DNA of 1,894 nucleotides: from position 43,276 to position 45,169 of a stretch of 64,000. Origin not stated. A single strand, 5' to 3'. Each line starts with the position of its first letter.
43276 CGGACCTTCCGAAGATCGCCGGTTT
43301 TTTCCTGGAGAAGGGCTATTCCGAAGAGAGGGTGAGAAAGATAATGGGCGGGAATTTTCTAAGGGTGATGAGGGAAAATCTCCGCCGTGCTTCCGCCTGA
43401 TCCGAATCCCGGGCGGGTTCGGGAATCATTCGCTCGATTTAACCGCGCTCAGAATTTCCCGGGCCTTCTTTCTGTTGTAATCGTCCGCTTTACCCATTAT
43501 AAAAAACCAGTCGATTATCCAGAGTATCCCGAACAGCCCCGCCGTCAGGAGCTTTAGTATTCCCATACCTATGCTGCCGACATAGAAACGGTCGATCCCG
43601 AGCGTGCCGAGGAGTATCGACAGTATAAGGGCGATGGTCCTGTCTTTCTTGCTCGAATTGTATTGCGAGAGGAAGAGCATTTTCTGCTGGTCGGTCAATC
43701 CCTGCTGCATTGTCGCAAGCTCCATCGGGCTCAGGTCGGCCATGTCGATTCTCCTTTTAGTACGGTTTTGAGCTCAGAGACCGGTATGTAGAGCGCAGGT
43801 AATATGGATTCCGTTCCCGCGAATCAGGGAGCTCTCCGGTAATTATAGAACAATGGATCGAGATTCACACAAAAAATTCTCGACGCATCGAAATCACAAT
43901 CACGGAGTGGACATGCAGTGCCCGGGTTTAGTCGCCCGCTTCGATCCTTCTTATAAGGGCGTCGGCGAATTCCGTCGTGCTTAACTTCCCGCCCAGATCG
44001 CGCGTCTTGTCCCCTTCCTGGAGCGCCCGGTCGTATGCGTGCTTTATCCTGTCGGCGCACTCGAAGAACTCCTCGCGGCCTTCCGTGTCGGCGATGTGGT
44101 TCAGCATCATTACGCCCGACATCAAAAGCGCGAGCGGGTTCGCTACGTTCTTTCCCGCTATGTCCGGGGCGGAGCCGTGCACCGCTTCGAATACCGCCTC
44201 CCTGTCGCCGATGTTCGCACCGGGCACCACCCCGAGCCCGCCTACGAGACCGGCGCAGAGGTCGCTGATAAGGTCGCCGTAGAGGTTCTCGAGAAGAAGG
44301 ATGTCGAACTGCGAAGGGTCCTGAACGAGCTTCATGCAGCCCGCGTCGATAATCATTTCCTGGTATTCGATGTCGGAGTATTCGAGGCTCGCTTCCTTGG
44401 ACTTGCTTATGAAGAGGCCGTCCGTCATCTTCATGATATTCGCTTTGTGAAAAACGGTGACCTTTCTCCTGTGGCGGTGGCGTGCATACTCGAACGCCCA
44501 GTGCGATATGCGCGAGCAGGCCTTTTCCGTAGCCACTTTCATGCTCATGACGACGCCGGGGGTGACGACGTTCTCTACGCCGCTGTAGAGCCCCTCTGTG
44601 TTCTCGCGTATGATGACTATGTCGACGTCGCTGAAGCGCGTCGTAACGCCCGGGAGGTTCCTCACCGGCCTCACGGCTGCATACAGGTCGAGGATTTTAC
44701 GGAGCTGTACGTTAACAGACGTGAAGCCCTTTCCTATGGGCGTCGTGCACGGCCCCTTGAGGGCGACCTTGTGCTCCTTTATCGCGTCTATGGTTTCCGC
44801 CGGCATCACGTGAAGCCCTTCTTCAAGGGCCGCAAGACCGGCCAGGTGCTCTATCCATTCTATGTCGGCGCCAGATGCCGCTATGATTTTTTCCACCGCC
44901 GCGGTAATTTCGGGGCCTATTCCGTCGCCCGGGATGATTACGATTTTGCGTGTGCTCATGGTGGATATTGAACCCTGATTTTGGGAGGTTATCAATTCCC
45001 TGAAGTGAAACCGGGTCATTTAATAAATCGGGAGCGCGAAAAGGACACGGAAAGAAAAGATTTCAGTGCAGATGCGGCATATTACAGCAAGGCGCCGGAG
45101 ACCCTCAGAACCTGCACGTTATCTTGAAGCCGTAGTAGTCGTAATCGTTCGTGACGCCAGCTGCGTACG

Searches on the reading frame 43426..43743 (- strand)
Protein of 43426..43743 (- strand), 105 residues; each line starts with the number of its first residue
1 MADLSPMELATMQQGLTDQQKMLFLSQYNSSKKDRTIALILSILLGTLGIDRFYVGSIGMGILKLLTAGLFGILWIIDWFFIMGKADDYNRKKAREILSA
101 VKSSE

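Call 13: search_protein_families(library=pfam, proteins=[window:43426-43743:-], max_evalue=0.001)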
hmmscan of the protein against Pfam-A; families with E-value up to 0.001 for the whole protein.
window:43426-43743:- (105 aa): 1 family
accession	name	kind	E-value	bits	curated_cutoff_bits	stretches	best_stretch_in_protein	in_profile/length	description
PF05154.21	TM2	-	8.5e-19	68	27.9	1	31-80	1-51/51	TM2 domain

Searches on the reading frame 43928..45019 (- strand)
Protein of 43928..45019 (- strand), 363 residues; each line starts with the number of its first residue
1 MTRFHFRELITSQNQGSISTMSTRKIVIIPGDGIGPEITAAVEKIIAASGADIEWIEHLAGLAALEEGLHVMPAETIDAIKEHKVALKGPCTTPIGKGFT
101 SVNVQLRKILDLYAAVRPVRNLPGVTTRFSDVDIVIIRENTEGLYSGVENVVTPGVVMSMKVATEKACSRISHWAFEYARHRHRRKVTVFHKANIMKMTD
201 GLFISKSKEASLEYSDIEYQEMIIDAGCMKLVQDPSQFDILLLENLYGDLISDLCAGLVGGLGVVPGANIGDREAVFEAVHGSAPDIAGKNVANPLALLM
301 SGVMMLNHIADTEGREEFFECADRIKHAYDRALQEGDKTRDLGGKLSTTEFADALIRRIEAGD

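Call 13: search_protein_families(library=pfam, proteins=[window:43928-45019:-], max_evalue=0.001)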
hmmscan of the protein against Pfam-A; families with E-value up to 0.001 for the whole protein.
window:43928-45019:- (363 aa): 1 family
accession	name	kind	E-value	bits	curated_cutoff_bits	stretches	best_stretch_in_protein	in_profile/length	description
PF00180.25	Iso_dh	-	7.5e-99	331.7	27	1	25-354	1-347/348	Isocitrate/isopropylmalate dehydrogenase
